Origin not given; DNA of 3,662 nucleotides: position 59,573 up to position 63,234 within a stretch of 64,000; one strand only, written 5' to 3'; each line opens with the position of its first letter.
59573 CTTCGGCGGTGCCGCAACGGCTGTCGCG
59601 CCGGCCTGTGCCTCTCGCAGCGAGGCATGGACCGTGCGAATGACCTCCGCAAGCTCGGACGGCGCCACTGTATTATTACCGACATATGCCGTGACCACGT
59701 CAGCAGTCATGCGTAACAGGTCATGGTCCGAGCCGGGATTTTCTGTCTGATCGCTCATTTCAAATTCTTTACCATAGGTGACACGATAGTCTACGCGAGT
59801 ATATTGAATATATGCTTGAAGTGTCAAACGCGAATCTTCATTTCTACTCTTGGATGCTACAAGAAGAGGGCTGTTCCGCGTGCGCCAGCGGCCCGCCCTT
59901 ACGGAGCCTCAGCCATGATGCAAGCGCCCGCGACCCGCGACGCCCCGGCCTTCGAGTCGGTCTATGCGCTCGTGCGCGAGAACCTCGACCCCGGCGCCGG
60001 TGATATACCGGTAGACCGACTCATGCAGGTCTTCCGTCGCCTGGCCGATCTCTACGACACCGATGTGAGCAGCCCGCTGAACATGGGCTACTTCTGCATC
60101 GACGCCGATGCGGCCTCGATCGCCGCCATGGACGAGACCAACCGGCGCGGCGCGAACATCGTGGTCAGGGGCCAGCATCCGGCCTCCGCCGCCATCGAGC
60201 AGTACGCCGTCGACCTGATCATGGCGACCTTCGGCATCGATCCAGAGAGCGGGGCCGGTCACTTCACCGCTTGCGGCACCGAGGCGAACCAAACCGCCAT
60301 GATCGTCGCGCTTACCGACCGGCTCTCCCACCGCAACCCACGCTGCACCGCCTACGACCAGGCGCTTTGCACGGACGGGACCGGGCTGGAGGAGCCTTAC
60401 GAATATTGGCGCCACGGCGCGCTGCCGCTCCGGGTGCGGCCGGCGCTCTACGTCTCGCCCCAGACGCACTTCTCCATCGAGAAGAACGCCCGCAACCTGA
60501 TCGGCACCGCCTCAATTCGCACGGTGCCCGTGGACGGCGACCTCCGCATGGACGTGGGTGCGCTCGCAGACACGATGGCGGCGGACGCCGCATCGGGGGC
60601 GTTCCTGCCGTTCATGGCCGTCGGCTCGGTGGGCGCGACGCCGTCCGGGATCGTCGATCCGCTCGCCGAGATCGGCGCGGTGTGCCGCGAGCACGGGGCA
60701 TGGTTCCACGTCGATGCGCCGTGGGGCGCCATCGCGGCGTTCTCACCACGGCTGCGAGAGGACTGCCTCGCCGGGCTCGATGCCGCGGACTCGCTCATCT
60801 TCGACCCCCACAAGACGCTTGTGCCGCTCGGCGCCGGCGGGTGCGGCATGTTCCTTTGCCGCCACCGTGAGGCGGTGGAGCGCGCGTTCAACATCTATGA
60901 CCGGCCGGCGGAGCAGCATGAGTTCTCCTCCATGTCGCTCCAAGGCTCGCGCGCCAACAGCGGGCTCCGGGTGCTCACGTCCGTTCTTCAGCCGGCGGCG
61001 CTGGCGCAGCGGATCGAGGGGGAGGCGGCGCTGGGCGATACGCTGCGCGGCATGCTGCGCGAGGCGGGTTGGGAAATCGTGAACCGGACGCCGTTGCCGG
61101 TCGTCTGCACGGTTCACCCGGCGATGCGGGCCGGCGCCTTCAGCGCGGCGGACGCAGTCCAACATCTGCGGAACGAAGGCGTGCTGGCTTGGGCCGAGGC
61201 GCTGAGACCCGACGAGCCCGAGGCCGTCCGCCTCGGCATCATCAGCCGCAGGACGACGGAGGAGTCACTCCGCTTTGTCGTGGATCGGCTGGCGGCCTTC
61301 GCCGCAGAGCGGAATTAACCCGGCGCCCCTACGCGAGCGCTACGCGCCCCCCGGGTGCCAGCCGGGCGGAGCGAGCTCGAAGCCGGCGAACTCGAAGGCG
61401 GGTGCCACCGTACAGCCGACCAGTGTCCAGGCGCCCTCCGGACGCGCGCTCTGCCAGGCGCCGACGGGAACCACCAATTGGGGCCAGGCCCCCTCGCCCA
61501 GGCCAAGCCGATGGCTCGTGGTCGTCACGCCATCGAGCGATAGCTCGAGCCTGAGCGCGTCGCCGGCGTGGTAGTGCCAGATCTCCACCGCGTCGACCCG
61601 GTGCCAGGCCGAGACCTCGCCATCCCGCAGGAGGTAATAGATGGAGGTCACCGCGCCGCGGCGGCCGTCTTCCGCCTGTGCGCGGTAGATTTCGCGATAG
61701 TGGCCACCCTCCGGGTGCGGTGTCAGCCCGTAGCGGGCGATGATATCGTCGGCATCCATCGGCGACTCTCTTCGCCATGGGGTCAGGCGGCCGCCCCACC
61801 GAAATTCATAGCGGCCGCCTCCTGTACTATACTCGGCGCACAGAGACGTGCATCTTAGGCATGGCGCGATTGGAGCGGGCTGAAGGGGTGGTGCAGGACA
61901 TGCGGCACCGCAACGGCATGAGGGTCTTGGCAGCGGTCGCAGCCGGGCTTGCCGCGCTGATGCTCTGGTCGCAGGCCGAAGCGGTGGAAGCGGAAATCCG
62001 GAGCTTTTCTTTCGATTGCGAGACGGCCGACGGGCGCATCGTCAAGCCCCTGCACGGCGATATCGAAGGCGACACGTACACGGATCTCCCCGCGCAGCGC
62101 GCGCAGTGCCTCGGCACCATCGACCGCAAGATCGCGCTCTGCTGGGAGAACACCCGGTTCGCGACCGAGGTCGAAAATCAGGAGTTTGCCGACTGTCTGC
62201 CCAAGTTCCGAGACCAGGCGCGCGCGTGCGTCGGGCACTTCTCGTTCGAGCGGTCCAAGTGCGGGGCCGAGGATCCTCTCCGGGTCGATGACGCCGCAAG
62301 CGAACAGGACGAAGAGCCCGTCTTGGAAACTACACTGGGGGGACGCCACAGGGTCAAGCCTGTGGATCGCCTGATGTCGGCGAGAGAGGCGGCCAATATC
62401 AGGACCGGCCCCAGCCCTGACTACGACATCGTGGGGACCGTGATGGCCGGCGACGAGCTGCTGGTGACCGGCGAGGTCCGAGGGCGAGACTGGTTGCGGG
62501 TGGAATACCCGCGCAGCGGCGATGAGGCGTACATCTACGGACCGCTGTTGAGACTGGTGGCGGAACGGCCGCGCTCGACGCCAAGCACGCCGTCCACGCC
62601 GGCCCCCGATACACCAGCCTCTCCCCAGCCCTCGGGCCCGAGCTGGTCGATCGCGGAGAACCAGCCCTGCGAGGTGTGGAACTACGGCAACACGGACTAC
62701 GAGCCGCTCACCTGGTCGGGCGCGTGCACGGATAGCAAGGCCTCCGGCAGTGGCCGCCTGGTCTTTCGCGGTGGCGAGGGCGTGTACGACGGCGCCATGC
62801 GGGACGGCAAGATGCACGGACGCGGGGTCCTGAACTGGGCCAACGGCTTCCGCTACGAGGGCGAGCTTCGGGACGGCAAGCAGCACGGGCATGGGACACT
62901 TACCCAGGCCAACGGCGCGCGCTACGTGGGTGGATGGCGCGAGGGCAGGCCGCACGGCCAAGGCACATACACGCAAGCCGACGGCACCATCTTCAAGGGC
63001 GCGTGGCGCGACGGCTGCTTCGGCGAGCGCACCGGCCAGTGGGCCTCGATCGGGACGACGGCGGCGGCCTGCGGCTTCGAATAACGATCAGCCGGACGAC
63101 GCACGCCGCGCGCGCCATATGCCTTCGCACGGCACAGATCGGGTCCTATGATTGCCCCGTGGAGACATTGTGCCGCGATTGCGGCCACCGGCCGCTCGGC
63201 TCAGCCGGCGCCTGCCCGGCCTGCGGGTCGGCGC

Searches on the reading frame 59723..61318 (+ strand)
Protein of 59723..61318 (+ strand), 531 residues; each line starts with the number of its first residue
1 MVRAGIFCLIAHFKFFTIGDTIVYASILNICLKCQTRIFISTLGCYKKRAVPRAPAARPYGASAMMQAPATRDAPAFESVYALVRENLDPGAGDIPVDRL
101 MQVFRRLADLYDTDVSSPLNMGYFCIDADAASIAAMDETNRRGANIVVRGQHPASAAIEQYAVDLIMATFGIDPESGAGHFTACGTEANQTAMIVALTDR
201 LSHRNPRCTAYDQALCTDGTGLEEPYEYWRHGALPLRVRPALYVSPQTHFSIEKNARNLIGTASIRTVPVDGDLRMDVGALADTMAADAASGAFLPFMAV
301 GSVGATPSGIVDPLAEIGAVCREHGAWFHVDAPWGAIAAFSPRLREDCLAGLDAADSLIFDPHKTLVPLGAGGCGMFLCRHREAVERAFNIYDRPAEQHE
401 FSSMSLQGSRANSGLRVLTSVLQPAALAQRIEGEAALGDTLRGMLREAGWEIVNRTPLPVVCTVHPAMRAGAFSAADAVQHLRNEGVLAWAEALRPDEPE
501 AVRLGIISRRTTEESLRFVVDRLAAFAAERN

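Call 59: search_protein_families(library=pfam, proteins=[window:59723-61318:+], max_evalue=0.00001)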
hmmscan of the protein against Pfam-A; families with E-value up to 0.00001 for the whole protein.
window:59723-61318:+ (531 aa): 1 family
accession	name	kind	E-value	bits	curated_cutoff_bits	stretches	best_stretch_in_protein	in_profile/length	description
PF00282.25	Pyridoxal_deC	-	5.4e-28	98.2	27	1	238-392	144-292/375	Pyridoxal-dependent decarboxylase conserved domain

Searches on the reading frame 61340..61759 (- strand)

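Call 59: search_protein_families(library=pfam, proteins=[window:61340-61759:-], max_evalue=0.00001)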
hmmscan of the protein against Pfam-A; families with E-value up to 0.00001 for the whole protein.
window:61340-61759:- (139 aa): 1 family
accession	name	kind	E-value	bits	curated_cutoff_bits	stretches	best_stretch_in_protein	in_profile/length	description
PF06172.17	Cupin_5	-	5.5e-45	153.3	25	1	5-130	2-139/139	Cupin superfamily (DUF985)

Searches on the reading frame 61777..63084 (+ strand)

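Call 59: search_protein_families(library=pfam, proteins=[window:61777-63084:+], max_evalue=0.00001)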
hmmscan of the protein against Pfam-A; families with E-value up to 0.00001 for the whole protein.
window:61777-63084:+ (435 aa): 2 families
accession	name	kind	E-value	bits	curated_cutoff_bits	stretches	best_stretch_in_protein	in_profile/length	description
PF02493.26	MORN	-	5.8e-18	64.1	22.5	2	383-404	1-22/23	MORN repeat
PF08239.17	SH3_3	-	1.7e-08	35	27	1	205-255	2-50/54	Bacterial SH3 domain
